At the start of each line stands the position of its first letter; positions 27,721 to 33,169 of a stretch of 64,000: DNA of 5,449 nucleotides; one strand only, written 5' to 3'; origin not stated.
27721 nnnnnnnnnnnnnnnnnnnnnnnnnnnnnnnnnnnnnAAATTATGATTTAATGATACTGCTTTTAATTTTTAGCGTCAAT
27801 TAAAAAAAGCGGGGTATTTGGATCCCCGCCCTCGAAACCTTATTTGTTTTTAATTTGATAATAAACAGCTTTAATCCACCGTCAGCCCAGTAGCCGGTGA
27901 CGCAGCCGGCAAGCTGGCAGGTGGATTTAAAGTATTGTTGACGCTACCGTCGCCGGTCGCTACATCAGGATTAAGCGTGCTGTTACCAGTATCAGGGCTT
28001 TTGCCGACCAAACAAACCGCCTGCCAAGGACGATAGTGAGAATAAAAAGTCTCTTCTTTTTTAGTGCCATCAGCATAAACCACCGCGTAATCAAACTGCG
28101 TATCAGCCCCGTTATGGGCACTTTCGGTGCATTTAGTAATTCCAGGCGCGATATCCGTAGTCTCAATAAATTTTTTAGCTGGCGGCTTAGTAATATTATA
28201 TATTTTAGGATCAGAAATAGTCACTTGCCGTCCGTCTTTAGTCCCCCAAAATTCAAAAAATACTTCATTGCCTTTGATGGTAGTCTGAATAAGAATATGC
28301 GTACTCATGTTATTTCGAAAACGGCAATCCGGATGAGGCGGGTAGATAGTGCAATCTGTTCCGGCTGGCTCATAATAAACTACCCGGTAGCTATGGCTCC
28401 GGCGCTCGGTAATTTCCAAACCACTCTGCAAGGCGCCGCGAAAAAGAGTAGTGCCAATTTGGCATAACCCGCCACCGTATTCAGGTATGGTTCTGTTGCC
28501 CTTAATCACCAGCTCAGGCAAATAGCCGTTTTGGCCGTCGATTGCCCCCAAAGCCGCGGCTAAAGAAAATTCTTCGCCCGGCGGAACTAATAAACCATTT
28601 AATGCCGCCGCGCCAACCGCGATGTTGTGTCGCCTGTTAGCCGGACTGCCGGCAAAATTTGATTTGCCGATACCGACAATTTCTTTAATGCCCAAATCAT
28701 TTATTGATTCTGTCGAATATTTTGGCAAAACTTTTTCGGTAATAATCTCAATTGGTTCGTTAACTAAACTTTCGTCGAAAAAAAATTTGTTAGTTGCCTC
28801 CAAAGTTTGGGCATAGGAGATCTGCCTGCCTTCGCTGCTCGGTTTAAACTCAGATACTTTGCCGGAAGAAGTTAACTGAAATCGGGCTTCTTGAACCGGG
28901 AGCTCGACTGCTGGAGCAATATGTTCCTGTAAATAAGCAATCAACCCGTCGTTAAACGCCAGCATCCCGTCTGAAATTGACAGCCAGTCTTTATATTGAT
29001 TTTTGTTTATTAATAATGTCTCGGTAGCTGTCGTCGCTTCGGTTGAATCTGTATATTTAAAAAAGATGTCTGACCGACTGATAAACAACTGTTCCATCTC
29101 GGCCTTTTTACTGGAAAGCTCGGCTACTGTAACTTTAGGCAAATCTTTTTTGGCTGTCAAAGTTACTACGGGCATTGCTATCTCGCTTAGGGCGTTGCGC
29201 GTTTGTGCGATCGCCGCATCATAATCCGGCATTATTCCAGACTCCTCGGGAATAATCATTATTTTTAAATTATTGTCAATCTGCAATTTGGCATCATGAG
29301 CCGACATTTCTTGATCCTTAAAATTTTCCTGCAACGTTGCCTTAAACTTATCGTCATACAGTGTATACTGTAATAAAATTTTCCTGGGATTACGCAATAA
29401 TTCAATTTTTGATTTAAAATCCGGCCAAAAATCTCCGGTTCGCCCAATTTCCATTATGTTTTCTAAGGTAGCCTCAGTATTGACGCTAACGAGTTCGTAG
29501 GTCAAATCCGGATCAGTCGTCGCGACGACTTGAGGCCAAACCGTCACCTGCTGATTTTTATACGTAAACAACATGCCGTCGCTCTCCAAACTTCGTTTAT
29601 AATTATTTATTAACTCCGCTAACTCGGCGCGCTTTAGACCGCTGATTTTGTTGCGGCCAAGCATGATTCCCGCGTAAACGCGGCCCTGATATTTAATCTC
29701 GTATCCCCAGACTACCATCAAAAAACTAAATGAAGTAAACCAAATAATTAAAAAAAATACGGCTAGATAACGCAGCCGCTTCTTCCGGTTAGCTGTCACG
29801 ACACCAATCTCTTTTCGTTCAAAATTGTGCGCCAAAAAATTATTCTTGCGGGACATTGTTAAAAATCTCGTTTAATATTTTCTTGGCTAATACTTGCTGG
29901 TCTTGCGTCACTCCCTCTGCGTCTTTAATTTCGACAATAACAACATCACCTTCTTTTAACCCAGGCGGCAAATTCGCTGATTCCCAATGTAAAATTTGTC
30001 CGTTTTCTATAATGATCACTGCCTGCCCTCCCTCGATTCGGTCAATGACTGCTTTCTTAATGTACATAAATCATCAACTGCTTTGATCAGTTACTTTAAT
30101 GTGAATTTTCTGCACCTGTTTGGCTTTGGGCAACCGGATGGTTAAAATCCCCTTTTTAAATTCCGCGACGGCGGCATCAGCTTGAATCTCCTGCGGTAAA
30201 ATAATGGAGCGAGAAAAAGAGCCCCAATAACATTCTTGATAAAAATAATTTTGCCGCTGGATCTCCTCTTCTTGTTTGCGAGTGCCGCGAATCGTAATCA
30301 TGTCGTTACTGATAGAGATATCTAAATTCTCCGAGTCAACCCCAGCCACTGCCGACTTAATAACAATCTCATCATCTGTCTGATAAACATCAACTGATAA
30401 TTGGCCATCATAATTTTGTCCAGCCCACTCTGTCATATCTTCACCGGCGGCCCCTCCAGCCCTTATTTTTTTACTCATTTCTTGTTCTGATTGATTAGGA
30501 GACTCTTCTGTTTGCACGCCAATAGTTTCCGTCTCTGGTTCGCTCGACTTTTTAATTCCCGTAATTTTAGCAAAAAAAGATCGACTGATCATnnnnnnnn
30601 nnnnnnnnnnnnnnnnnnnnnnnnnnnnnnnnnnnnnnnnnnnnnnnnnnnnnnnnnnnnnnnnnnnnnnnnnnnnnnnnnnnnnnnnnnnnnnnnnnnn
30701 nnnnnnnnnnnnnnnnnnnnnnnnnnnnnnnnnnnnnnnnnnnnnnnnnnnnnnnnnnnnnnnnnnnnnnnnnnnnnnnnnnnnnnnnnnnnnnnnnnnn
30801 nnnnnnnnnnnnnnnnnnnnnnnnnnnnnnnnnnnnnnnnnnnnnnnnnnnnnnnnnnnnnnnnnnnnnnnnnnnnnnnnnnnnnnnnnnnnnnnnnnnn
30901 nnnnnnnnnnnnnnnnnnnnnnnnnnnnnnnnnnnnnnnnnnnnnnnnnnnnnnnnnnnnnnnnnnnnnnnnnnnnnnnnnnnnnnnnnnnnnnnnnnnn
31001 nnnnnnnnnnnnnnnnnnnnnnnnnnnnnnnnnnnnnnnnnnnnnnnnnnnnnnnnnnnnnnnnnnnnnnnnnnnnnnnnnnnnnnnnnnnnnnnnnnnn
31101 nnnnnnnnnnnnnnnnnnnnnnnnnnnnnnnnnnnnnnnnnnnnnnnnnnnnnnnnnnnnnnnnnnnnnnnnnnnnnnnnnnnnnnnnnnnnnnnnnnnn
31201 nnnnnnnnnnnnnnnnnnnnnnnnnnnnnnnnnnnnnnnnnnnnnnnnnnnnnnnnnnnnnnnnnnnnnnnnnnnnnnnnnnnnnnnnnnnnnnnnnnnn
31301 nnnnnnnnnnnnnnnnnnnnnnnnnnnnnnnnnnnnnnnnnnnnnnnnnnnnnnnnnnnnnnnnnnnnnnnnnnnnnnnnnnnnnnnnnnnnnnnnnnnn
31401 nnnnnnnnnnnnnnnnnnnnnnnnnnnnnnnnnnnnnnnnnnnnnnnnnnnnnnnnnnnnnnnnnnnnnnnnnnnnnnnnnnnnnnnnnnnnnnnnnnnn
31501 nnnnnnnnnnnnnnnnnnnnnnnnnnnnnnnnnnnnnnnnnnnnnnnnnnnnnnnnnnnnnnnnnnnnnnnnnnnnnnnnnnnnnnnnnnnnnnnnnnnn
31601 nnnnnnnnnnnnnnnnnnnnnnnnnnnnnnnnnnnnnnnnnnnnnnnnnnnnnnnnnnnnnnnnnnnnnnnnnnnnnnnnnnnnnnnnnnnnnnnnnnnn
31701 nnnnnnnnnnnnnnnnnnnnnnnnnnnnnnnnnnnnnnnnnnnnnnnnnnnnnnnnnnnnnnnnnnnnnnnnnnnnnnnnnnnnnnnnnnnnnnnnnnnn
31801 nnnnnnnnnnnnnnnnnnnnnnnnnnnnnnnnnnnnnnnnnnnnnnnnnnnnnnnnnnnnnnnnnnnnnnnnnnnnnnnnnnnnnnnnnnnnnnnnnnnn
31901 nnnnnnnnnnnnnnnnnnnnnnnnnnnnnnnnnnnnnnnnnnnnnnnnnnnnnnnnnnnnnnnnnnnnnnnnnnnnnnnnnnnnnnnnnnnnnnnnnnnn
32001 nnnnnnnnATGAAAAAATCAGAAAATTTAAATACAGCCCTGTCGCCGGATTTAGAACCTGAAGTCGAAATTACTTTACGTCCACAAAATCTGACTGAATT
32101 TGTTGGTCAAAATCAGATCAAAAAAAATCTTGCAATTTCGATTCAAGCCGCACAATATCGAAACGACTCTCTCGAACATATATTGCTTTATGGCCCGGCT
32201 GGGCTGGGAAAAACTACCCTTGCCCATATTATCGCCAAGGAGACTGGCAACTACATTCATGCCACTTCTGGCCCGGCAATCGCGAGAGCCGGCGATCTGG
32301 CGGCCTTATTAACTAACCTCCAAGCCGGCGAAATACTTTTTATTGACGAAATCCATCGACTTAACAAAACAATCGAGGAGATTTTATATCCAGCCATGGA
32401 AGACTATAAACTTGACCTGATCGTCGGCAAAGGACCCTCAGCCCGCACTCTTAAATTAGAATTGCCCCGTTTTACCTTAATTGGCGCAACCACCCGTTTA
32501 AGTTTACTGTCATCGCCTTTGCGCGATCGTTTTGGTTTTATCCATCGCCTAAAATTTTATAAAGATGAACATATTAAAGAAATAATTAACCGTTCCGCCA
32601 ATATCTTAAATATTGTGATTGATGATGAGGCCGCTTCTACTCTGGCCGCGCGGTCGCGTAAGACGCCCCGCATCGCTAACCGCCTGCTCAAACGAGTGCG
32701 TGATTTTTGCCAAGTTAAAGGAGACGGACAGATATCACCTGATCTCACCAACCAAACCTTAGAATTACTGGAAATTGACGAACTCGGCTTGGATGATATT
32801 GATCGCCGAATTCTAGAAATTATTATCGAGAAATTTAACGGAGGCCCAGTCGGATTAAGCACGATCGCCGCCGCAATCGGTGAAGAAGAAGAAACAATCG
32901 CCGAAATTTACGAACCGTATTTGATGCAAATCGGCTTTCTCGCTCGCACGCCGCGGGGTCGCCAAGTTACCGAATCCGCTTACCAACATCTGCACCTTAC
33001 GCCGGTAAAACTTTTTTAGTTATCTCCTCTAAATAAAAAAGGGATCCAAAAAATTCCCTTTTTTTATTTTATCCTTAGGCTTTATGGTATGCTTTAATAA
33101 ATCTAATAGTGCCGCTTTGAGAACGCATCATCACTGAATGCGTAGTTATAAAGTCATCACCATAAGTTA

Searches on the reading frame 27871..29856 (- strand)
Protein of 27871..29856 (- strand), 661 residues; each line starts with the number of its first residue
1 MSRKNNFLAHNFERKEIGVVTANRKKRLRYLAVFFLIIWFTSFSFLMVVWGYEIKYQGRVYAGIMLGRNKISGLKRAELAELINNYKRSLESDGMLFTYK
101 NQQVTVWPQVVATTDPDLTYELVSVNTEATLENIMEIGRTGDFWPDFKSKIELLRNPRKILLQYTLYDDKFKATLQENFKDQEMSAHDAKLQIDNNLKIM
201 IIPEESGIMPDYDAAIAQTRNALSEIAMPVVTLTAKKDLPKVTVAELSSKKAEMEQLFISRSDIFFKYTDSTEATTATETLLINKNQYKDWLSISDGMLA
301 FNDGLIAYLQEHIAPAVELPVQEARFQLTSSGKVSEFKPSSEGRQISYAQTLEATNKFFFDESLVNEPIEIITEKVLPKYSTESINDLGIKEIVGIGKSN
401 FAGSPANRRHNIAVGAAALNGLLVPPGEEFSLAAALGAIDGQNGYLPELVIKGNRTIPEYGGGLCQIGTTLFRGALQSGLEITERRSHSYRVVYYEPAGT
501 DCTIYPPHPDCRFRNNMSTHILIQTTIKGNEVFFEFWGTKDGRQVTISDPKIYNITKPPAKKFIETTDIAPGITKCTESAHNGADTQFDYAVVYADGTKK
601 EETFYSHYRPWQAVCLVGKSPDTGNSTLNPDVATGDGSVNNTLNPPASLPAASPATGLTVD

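Call 21: search_protein_families(library=pfam, proteins=[window:27871-29856:-])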
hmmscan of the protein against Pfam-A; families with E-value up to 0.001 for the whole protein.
window:27871-29856:- (661 aa): 2 families
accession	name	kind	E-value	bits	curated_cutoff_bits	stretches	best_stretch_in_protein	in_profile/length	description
PF04294.18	VanW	-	2.5e-38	131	27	1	407-537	1-130/130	VanW like protein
PF12229.13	PG_binding_4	-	2e-09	38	22.1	1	124-225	11-110/117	Putative peptidoglycan binding domain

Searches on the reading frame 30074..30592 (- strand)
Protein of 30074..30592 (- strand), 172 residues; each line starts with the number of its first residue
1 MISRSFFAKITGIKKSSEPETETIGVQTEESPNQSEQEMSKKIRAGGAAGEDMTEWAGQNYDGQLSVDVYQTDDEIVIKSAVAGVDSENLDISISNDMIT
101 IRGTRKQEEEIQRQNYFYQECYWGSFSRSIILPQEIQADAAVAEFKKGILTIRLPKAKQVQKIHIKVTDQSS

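Call 21: search_protein_families(library=pfam, proteins=[window:30074-30592:-])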
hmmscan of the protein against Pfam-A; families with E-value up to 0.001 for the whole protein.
window:30074-30592:- (172 aa): 3 families
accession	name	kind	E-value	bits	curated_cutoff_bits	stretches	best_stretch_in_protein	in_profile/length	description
PF00011.27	HSP20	-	2.3e-19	69.8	20.8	1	69-167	2-101/102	Hsp20/alpha crystallin family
PF17886.7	ArsA_HSP20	-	1.3e-06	28.3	22.5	1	73-153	1-62/63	HSP20-like domain found in ArsA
PF04969.22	CS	-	0.00062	21.1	21.3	0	67-156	3-78/78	CS domain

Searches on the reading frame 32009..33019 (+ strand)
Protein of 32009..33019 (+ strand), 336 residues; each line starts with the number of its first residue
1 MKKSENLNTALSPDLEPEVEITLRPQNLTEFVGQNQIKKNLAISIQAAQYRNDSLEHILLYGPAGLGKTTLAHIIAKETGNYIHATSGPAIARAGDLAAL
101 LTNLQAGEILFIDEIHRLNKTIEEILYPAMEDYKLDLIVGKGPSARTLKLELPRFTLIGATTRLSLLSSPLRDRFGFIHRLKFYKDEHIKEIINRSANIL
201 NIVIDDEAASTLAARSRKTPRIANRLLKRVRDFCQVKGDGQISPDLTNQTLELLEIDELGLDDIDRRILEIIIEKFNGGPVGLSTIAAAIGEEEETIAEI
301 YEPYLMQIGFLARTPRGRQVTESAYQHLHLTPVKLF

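Call 21: search_protein_families(library=pfam, proteins=[window:32009-33019:+])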
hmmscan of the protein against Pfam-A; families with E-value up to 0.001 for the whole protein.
window:32009-33019:+ (336 aa): 11 families
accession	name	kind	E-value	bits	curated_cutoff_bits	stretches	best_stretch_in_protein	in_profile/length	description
PF05496.18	RuvB_N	-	5.8e-76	254.1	27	1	23-181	1-159/159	Holliday junction DNA helicase RuvB P-loop domain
PF17864.7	AAA_lid_4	-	1.1e-28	99.2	27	1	184-257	1-74/74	RuvB AAA lid domain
PF05491.19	RuvB_C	-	2.5e-26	91.9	24.7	1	258-328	1-71/72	RuvB C-terminal winged helix domain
PF00004.35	AAA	-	5.7e-21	75.8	21.2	1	58-178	1-126/131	ATPase family associated with various cellular activities (AAA)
PF07728.20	AAA_5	-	2.9e-11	44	22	1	57-175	1-139/139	AAA domain (dynein-related subfamily)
PF13173.12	AAA_14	-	1.4e-05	25.6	27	1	58-138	5-94/129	AAA domain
PF01078.27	Mg_chelatase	-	0.00016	21.6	20.3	0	28-75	2-42/207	Magnesium chelatase, subunit ChlI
PF06068.19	TIP49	-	0.0002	21.1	23.8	0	30-85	25-80/347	TIP49 P-loop domain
PF00931.28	NB-ARC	-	0.0002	21.1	23.5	0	51-78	14-41/248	NB-ARC domain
PF13191.12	AAA_16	-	0.00025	22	32.6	0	50-78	19-47/167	AAA ATPase domain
PF00910.28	RNA_helicase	-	0.0008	20.3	21.5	0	58-135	1-80/105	RNA helicase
